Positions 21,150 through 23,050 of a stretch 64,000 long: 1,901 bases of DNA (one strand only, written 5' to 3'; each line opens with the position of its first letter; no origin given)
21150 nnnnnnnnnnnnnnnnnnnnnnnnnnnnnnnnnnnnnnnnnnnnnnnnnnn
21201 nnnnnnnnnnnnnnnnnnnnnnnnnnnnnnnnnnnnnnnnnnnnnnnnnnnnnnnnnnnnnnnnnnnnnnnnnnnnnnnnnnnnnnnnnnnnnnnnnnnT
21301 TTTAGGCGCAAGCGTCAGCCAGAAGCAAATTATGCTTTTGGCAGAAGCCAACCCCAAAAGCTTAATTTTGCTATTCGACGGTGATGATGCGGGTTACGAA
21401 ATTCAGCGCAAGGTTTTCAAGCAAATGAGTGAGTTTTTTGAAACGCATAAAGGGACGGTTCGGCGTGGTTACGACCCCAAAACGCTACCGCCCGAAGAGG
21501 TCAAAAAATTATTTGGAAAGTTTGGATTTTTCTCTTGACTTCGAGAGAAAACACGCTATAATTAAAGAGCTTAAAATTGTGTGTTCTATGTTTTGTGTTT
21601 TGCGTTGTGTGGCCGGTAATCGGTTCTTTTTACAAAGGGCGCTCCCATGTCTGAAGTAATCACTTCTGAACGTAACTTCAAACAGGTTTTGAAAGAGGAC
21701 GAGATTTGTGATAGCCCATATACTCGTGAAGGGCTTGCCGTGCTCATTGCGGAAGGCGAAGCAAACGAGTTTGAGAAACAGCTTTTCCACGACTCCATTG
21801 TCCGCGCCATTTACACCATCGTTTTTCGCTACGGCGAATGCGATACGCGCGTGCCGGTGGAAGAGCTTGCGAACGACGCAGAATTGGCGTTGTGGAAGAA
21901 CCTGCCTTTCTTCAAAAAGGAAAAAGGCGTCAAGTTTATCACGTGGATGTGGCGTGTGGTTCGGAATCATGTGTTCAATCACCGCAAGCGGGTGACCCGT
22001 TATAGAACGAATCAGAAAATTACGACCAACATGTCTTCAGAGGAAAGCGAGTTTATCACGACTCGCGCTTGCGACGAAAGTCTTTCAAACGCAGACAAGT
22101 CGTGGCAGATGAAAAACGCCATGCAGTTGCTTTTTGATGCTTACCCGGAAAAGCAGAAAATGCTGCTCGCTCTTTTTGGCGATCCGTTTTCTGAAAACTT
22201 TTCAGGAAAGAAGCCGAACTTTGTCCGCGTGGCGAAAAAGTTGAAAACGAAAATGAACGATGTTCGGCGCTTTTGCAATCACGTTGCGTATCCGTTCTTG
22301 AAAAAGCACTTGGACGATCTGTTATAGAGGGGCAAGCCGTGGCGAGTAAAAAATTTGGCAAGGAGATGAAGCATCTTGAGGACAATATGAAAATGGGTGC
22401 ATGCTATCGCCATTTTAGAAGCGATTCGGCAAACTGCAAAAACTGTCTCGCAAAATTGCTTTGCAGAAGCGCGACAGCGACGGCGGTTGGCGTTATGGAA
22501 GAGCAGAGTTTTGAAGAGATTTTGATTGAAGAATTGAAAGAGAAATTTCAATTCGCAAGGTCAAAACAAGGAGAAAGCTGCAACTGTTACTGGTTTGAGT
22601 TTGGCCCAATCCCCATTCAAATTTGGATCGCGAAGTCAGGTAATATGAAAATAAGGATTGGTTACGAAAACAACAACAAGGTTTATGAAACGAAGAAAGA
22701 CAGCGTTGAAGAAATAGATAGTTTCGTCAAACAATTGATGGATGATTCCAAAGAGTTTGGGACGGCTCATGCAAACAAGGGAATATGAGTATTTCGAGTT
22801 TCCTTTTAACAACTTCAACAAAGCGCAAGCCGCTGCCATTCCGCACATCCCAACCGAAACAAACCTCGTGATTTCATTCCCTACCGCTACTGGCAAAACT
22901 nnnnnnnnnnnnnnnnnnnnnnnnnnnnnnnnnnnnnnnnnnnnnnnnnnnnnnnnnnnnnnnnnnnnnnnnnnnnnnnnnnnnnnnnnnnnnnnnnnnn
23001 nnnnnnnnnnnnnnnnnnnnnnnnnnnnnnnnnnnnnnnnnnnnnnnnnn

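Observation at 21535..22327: Phage sigma factor gene driven by a near-consensus host-type promoter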

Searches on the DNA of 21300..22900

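Call 70: search_rna_families(source=window, start=21300, end=22900, threshold=evalue, max_evalue=10)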
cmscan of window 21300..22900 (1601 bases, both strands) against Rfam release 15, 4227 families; matches with E-value up to 10: 3.
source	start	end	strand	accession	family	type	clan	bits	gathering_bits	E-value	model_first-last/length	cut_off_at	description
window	22545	22567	+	RF01315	CRISPR-DR2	Gene; CRISPR;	CL00014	18.2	37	4.6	1-30/30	no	CRISPR RNA direct repeat element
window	21551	21644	+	RF00311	snoZ188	Gene; snRNA; snoRNA; CD-box;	-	16.2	50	4.9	1-123/123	no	Small nucleolar RNA Z188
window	21511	21635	+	RF01471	rliB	Gene; sRNA;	-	15.6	40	2.8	1-360/360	no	Listeria sRNA rliB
